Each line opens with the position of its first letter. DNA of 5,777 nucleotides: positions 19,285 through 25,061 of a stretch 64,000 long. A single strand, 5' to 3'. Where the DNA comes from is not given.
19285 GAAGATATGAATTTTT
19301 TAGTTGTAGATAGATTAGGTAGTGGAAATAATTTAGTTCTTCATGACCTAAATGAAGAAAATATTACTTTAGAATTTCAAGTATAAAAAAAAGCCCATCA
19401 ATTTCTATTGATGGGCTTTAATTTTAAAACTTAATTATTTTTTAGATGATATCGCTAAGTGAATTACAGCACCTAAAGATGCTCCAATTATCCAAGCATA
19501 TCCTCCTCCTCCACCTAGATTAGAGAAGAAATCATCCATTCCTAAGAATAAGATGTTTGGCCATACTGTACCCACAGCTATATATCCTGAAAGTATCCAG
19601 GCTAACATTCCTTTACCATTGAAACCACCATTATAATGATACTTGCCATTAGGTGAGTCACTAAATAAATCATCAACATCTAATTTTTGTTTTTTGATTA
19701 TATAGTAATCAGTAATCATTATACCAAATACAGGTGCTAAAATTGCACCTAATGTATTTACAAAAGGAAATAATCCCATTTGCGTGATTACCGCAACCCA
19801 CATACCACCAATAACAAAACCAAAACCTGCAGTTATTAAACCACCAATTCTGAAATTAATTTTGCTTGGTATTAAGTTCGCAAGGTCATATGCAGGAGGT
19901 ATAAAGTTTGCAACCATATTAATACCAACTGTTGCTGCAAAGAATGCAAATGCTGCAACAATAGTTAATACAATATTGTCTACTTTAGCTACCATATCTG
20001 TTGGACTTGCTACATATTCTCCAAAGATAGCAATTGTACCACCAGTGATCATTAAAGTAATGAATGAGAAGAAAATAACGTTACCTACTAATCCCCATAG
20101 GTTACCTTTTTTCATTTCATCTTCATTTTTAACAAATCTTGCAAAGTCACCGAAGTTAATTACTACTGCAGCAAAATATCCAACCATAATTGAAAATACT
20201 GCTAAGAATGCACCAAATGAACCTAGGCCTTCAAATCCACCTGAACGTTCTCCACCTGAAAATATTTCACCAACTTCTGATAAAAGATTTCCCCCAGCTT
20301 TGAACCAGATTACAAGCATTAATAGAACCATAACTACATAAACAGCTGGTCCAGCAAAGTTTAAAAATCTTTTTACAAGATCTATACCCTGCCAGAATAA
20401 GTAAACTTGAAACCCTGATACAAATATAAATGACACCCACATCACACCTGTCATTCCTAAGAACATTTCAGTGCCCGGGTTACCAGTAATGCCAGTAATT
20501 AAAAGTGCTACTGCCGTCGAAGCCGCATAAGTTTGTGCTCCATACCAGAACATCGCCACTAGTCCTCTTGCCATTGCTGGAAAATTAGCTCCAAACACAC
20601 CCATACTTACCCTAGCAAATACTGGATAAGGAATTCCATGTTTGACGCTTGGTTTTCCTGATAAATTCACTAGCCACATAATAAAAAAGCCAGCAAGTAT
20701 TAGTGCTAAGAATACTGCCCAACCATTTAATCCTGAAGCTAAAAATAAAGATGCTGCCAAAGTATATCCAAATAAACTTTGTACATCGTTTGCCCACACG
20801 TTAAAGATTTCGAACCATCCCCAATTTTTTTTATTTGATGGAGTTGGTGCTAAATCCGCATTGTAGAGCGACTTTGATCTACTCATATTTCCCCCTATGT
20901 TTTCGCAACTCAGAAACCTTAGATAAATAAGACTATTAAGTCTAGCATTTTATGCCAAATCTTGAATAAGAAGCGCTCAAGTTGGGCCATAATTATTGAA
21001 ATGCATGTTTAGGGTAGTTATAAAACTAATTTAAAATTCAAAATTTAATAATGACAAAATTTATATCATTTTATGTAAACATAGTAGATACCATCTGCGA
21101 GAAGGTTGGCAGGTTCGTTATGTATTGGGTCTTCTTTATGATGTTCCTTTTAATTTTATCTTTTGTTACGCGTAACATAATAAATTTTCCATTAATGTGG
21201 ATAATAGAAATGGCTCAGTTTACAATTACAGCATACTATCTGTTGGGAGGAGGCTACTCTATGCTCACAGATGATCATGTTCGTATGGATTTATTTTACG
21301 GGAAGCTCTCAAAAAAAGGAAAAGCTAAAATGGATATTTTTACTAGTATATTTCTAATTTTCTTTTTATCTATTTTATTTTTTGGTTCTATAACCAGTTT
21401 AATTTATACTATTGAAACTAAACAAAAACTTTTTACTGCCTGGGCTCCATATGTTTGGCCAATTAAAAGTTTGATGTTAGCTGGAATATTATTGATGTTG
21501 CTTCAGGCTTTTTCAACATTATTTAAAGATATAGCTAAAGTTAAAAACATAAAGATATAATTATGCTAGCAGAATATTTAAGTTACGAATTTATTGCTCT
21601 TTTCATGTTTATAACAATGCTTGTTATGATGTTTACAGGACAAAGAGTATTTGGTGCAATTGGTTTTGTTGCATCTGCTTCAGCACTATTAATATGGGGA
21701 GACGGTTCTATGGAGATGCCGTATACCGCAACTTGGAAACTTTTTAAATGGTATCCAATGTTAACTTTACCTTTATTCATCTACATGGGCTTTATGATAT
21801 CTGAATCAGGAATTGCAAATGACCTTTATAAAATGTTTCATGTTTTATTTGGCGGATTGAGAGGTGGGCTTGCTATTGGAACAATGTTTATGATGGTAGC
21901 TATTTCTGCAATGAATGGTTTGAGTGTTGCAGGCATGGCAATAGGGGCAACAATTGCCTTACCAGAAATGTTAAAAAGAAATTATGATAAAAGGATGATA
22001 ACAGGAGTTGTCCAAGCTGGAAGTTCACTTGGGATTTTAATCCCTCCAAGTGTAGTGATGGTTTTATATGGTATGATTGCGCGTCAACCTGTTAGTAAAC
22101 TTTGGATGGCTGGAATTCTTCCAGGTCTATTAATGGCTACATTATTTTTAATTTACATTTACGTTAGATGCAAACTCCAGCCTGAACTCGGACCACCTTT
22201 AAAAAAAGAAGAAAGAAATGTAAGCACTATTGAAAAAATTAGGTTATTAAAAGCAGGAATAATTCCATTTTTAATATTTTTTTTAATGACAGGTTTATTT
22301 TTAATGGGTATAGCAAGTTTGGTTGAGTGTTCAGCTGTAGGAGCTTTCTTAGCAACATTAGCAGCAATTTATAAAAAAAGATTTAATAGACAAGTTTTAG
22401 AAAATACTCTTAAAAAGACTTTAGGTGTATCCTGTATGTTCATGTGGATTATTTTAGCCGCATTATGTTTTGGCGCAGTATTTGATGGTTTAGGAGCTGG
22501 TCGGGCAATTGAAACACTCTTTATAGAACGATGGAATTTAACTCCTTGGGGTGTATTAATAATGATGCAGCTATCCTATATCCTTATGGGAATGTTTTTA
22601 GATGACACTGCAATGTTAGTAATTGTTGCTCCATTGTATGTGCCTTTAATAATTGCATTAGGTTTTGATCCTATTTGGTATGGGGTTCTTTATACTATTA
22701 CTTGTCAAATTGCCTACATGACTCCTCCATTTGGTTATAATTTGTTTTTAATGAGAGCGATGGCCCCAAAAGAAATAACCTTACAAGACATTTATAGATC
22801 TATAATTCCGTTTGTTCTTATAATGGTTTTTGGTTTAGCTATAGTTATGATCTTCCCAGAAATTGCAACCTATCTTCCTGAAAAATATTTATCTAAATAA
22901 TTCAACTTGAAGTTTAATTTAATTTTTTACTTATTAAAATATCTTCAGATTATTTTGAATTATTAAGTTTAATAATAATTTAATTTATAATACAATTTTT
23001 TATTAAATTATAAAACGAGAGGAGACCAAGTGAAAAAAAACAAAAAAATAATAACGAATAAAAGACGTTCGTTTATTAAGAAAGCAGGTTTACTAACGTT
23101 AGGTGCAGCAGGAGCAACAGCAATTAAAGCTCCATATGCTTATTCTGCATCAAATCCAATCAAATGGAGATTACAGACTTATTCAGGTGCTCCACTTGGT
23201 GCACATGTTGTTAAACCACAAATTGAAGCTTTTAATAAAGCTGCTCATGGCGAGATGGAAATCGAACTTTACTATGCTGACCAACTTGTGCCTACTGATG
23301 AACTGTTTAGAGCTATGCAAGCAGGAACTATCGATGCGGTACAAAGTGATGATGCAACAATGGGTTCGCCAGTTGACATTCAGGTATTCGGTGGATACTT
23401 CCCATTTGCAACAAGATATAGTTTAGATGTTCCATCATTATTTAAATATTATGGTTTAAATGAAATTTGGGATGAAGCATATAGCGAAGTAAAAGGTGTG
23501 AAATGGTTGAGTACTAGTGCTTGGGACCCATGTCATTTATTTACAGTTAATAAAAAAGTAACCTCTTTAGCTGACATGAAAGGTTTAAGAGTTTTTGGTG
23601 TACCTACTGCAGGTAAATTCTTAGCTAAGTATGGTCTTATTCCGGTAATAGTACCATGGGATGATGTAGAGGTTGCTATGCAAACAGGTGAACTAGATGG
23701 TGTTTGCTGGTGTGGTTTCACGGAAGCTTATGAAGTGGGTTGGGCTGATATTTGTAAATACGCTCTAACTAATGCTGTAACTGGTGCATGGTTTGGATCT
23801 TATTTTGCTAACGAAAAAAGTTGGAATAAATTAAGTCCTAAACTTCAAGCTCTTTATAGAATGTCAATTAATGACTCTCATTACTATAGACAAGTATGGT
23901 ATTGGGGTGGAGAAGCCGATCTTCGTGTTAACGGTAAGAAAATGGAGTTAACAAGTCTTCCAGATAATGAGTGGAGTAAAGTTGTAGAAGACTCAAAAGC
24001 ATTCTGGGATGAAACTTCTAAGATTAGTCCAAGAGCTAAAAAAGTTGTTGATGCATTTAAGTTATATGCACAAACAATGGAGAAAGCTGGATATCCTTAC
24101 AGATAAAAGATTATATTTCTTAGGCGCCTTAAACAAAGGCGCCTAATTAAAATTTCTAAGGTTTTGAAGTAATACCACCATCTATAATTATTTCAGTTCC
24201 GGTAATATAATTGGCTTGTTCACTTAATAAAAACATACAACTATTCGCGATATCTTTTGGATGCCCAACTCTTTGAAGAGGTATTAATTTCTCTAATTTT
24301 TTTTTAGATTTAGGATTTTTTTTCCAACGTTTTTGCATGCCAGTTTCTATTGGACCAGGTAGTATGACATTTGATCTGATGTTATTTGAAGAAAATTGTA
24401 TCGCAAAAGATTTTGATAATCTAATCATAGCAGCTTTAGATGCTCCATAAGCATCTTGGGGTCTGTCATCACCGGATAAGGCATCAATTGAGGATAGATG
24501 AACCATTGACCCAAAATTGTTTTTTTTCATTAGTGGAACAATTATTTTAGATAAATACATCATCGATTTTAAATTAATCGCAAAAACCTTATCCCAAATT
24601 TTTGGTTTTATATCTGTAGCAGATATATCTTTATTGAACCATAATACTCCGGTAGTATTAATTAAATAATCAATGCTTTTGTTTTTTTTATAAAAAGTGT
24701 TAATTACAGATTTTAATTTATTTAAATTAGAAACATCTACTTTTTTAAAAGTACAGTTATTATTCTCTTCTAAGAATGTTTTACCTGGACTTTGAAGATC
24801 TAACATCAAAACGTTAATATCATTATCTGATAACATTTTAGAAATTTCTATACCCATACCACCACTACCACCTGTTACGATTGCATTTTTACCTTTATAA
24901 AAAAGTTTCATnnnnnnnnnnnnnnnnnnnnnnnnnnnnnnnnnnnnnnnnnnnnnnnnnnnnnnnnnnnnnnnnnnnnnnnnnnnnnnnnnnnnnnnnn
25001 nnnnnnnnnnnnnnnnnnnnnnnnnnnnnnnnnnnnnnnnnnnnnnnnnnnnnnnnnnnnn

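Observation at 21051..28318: Amine-type TRAP plus ALDH, Fe-ADH and GATase: candidate variant ethanolamine-to-glycine pathway in a glycine auxotroph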

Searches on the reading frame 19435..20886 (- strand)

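Call 3: search_protein_families(library=pfam, proteins=[window:19435-20886:-])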
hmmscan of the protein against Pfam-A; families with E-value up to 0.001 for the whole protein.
window:19435-20886:- (483 aa): 1 family
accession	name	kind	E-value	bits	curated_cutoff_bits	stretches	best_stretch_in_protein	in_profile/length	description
PF02133.21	Transp_cyt_pur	-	1.5e-70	238.7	23.5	1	14-441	1-417/440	Permease for cytosine/purines, uracil, thiamine, allantoin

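Call 4: search_protein_families(library=ncbifam, proteins=[window:19435-20886:-])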
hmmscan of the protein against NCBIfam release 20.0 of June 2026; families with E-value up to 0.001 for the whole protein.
window:19435-20886:- (483 aa): 3 families
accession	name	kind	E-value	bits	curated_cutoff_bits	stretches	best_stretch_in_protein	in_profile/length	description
TIGR00800.1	ncs1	subfamily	1.7e-67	228.1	353.1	1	9-437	1-428/447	NCS1 family nucleobase:cation symporter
NF008476.1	PRK11375.1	equivalog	3e-63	214.2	620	1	7-443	7-441/467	allantoin permease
NF047713.1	AllantTportGProt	equivalog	8e-54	183.1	800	1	7-440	12-440/471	allantoin transporter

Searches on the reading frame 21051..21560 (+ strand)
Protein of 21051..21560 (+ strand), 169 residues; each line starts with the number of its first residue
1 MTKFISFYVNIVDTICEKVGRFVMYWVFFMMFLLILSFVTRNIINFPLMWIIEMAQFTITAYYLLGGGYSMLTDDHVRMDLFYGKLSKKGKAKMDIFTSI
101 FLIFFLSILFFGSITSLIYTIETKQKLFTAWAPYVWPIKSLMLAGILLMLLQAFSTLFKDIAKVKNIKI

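Call 3: search_protein_families(library=pfam, proteins=[window:21051-21560:+])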
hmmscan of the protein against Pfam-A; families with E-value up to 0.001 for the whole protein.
window:21051-21560:+ (169 aa): 1 family
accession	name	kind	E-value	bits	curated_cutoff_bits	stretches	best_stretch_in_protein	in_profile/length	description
PF04290.18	DctQ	-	3.9e-19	69.3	28.3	1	30-161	1-130/132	Tripartite ATP-independent periplasmic transporters, DctQ component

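Call 4: search_protein_families(library=ncbifam, proteins=[window:21051-21560:+])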
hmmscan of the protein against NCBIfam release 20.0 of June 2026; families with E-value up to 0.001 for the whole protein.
window:21051-21560:+ (169 aa): 0 families

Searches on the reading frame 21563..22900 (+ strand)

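Call 3: search_protein_families(library=pfam, proteins=[window:21563-22900:+])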
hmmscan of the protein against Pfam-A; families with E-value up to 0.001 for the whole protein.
window:21563-22900:+ (445 aa): 1 family
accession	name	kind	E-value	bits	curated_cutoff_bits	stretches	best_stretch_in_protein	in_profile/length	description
PF06808.19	DctM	-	4.7e-69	233.6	23.8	1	16-434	1-413/413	Tripartite ATP-independent periplasmic transporter, DctM component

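Call 4: search_protein_families(library=ncbifam, proteins=[window:21563-22900:+])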
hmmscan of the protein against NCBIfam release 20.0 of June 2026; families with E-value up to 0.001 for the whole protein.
window:21563-22900:+ (445 aa): 3 families
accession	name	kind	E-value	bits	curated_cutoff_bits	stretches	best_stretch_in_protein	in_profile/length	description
TIGR00786.1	dctM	subfamily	8.7e-77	258.6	268.45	1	29-439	4-405/405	TRAP transporter large permease subunit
NF011634.1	PRK15060.1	equivalog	1.1e-30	107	800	1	64-436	54-418/425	2,3-diketo-L-gulonate TRAP transporter large permease YiaN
TIGR02123.1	TRAP_fused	subfamily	8.4e-08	31.4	320.65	1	71-401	173-503/615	TRAP transporter fused permease subunit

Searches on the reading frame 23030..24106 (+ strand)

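Call 3: search_protein_families(library=pfam, proteins=[window:23030-24106:+])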
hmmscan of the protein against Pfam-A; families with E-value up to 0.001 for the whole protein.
window:23030-24106:+ (358 aa): 1 family
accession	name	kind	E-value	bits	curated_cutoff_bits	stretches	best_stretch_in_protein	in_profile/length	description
PF03480.18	DctP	-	4.2e-17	62.8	23.4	1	66-328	20-281/286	Bacterial extracellular solute-binding protein, family 7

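Call 4: search_protein_families(library=ncbifam, proteins=[window:23030-24106:+])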
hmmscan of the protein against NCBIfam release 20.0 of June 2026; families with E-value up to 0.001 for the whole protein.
window:23030-24106:+ (358 aa): 2 families
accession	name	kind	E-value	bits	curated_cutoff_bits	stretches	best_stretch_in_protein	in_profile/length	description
NF037995.1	TRAP_S1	subfamily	6.2e-13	48.7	50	1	68-283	23-234/271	TRAP transporter substrate-binding protein DctP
TIGR00787.1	dctP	subfamily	1.5e-08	34.4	175.05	1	68-284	22-235/257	DctP family TRAP transporter solute-binding subunit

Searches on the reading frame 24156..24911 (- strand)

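Call 3: search_protein_families(library=pfam, proteins=[window:24156-24911:-])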
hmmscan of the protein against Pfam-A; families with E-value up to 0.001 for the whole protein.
window:24156-24911:- (251 aa): 4 families
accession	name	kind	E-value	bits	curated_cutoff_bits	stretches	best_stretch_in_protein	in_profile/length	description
PF13561.12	adh_short_C2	-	2.4e-53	181.6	27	1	17-248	6-236/236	Enoyl-(Acyl carrier protein) reductase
PF00106.31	adh_short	-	1.1e-36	126.6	26.6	1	8-199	1-193/195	short chain dehydrogenase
PF08659.16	KR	-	3.6e-08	34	22.6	1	11-162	4-156/180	KR domain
PF01370.27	Epimerase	-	3.3e-06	27.1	20.9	1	11-231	2-227/240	NAD dependent epimerase/dehydratase family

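Call 4: search_protein_families(library=ncbifam, proteins=[window:24156-24911:-])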
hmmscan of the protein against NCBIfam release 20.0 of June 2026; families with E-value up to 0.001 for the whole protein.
window:24156-24911:- (251 aa): 223 families (the best 25 are shown)
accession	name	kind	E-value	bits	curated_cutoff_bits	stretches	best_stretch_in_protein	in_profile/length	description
NF005559.1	PRK07231.1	subfamily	2.1e-53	181.4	215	1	5-248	2-248/249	glucose 1-dehydrogenase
TIGR01830.1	3oxo_ACP_reduc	equivalog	7.2e-51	173.2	297.75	1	10-247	1-238/239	3-oxoacyl-[acyl-carrier-protein] reductase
NF009466.0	PRK12826.1-2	subfamily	5.2e-50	170.2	222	1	8-247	4-244/248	3-oxoacyl-ACP reductase FabG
NF052558.1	MBtsdlDhBudC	equivalog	2.5e-46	158.3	270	1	5-249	1-243/250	meso-2,3-butanediol dehydrogenase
NF004199.0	PRK05653.1-4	equivalog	2.6e-46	158.2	301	1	5-247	3-245/247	3-oxoacyl-ACP reductase FabG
NF006074.0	PRK08220.1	equivalog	2.9e-46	158.1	312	1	4-248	5-248/251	2,3-dihydro-2,3-dihydroxybenzoate dehydrogenase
NF005007.0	PRK06398.1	equivalog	6e-46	156.7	341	1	4-249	4-247/259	aldose dehydrogenase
NF004791.0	PRK06138.1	equivalog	1.4e-45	155.6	312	1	6-248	4-250/252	SDR family oxidoreductase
NF005309.0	PRK06841.1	subfamily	4.6e-45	154.1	286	1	5-248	13-253/255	GolD/DthD family dehydrogenase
NF004197.0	PRK05653.1-1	equivalog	1.3e-44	152.7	332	1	5-248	5-247/249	3-oxoacyl-ACP reductase FabG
NF009464.0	PRK12824.1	subfamily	3.3e-44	151.4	269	1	8-247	3-242/245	3-oxoacyl-ACP reductase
NF004198.0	PRK05653.1-3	equivalog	8.6e-43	146.6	296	1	4-247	4-246/248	3-oxoacyl-ACP reductase FabG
NF004713.0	PRK06057.1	equivalog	1.2e-42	146.1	404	1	6-249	8-251/257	3-oxoacyl-ACP reductase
NF005893.0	PRK07856.1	equivalog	1.6e-42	145.6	255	1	4-246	6-240/255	SDR family oxidoreductase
TIGR04316.1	dhbA_paeA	equivalog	2.6e-42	145.1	300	1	10-248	1-248/250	2,3-dihydro-2,3-dihydroxybenzoate dehydrogenase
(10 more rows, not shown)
